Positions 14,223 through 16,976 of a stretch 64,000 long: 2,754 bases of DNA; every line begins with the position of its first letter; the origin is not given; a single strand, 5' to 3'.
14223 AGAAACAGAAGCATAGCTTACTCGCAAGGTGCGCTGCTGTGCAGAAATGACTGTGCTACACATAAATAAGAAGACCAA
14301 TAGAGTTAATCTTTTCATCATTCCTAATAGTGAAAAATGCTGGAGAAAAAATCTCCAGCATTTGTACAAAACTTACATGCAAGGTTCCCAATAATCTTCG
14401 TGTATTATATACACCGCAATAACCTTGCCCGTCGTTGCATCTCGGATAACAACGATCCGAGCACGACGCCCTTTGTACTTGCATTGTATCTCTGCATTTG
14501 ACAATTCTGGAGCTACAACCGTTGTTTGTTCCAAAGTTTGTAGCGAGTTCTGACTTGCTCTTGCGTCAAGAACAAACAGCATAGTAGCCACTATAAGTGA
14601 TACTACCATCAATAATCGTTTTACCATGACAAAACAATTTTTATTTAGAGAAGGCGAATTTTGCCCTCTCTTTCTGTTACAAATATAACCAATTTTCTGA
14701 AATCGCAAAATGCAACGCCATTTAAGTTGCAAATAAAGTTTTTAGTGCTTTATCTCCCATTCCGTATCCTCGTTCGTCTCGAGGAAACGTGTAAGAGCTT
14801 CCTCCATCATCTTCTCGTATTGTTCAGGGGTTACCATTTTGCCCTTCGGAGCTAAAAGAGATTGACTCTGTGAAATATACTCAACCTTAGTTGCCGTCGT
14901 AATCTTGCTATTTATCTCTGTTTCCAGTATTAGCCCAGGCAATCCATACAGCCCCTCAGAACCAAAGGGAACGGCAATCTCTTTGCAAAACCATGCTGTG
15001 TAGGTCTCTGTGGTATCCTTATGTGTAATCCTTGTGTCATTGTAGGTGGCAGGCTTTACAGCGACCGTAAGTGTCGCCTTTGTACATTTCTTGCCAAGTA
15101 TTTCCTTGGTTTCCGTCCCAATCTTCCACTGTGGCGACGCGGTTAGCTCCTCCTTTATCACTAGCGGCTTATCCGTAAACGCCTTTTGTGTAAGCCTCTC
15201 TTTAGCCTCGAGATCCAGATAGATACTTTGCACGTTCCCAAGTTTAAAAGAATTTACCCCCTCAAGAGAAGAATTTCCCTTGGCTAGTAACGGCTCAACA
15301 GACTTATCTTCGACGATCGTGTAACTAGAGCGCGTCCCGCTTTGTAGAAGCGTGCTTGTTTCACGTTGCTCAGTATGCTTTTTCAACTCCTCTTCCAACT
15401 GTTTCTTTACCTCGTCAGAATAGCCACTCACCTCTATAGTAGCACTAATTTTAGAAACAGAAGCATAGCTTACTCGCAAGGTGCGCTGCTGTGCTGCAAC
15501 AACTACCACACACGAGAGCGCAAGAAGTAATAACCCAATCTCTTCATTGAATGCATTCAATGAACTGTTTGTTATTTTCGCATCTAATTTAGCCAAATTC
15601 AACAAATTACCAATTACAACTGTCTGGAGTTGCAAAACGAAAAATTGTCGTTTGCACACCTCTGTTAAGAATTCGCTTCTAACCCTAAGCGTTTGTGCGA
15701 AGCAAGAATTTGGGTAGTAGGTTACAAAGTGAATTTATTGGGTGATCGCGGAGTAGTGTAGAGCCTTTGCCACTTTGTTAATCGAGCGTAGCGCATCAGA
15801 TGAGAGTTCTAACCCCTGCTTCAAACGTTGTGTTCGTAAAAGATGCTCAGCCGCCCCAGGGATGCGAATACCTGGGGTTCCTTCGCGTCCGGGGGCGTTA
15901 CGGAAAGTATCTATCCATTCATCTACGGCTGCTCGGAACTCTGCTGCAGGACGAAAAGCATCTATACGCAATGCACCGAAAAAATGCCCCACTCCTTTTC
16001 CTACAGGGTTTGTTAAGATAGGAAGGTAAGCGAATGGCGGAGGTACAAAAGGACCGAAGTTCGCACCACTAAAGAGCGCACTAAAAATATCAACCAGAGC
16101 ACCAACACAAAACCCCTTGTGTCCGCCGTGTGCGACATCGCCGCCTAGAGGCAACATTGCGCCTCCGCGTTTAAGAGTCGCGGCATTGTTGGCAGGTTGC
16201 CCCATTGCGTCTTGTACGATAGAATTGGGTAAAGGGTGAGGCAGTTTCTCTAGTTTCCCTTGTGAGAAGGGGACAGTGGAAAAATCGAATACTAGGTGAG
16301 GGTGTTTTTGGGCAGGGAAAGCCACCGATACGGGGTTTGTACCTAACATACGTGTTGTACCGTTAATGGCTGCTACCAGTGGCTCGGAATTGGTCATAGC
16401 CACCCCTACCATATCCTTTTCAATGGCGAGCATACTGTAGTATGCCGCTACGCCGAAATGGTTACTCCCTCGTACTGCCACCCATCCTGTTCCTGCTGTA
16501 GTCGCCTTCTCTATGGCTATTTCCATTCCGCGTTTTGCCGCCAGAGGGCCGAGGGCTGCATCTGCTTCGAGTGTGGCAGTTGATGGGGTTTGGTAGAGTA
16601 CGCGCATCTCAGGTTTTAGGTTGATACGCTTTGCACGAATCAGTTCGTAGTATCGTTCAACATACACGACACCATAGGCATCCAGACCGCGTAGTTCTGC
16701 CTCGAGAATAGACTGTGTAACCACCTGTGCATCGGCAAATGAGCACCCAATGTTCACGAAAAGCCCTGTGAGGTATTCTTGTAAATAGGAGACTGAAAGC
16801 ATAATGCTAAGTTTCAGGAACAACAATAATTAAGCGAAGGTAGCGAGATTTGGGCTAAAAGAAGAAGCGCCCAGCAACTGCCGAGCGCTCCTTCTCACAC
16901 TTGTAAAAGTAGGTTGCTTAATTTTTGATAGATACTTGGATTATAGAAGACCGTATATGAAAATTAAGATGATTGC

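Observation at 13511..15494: Recent 754-bp GLPGLI gene duplication with mosaic divergence (gene-conversion signature)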

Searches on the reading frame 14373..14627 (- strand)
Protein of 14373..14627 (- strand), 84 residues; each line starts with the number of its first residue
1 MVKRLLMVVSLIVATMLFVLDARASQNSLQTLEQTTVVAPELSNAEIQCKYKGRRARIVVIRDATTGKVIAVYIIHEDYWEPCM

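Call 4: search_protein_families(library=pfam, proteins=[window:14373-14624:-], max_evalue=0.01)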
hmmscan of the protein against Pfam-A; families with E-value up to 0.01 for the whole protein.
window:14373-14624:- (83 aa): 0 families

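Call 7: search_protein_families(library=ncbifam, proteins=[window:14373-14624:-], max_evalue=0.01)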
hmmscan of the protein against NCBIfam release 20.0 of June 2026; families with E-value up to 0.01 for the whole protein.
window:14373-14624:- (83 aa): 0 families

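Call 16: find_encoding_contigs(protein=window:14373-14624:-, flank=8000, max_places=10)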
Protein window:14373-14624:- (83 aa): no gene with exactly this product is on record in the collection.

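Call 33: find_homologous_proteins(query=window:14373-14624:-, max_evalue=0.001)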
Query window:14373-14624:- (83 aa): 7 proteins with E <= 0.001 among 9 candidates.
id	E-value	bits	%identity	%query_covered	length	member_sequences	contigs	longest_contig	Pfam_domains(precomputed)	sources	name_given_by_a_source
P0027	8.4e-46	170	100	100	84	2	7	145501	-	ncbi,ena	-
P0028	2.7e-32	127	76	99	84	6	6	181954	-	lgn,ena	-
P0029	1.1e-31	126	76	99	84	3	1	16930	-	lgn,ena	-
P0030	1.7e-30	122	73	99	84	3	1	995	-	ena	-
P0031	3.4e-30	121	73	99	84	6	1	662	-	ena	-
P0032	1.1e-23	100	62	99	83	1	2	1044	-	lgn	-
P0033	3.3e-11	61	80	54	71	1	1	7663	-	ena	-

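Call 34: find_encoding_contigs(protein=P0027, flank=6000, max_places=10)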
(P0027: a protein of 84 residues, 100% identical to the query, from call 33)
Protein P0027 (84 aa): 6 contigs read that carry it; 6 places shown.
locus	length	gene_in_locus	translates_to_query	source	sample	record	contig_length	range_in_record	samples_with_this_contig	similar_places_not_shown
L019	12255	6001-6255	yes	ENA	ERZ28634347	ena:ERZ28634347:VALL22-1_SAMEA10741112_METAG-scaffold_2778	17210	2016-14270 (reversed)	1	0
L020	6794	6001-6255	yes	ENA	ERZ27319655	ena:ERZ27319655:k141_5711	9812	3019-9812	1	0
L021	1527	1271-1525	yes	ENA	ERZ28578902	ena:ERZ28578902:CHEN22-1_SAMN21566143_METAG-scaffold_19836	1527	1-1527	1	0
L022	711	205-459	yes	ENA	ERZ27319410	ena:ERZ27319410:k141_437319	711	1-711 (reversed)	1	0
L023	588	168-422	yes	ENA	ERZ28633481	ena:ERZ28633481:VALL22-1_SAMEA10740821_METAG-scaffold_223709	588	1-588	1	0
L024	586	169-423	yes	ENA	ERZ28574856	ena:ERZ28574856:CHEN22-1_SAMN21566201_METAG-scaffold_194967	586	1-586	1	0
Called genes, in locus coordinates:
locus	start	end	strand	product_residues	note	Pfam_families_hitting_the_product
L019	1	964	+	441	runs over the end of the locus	PF19295:SufBD_N, PF01458:SUFBD_core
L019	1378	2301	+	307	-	PF00459:Inositol_P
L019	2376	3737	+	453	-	PF00209:SNF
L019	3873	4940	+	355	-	PF02615:Ldh_2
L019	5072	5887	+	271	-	PF22252:PNGase_F-II_N (faint), PF09697:Porph_ging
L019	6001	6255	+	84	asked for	-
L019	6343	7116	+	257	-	PF22252:PNGase_F-II_N (faint), PF09697:Porph_ging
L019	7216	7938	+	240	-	PF22252:PNGase_F-II_N (weak), PF09697:Porph_ging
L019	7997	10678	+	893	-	PF13620:CarboxypepD_reg (weak), PF13715:CarbopepD_reg_2 (weak)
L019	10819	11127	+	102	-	PF00216:Bac_DNA_binding, PF18291:HU-HIG (faint), PF18289:HU-CCDC81_euk_2 (weak)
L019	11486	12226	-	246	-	PF00005:ABC_tran, PF02463:SMC_N (faint), PF13175:AAA_15 (faint), PF13304:AAA_21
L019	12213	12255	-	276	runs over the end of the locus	PF01032:FecCD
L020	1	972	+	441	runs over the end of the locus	PF19295:SufBD_N, PF01458:SUFBD_core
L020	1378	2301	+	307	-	PF00459:Inositol_P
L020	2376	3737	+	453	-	PF00209:SNF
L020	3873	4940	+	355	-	PF02615:Ldh_2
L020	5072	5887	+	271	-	PF22252:PNGase_F-II_N (faint), PF09697:Porph_ging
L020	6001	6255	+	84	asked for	-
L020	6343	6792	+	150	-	?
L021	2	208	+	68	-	?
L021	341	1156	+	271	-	PF22252:PNGase_F-II_N (faint), PF09697:Porph_ging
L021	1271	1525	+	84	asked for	?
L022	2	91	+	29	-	?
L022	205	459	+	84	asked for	-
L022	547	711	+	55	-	?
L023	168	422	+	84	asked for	-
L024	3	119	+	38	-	?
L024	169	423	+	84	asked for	-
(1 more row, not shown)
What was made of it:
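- The arrangement is shared by at least six other assemblies (call 34).
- Tried and rejected: The small protein worked once the 84-aa form P0027 was used (calls 33, 34).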

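Call 61: search_protein_families(library=pfam, proteins=[window:14373-14627:-], max_evalue=5)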
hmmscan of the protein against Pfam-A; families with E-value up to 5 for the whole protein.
window:14373-14627:- (84 aa): 1 family
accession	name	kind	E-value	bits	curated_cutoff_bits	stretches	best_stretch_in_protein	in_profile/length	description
PF16362.10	YaiA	-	0.29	11.7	30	1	54-82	9-37/63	YaiA protein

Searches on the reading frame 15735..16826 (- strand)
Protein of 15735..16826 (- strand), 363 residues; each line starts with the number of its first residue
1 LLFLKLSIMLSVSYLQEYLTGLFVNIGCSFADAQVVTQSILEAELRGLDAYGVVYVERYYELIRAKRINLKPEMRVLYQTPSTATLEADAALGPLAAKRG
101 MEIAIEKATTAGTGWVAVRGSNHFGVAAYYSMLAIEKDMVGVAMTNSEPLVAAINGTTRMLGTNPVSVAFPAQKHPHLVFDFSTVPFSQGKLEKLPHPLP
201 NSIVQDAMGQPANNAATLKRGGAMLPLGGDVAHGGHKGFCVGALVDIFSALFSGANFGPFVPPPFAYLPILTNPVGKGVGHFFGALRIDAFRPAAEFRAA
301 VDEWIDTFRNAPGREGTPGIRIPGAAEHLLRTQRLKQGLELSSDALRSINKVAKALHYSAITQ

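Call 4: search_protein_families(library=pfam, proteins=[window:15735-16826:-], max_evalue=0.01)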
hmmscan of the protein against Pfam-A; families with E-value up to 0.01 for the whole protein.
window:15735-16826:- (363 aa): 1 family
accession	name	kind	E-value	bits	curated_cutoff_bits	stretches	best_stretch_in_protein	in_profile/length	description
PF02615.19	Ldh_2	-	1.5e-91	307.5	38.8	1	12-349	3-332/333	Malate/L-lactate dehydrogenase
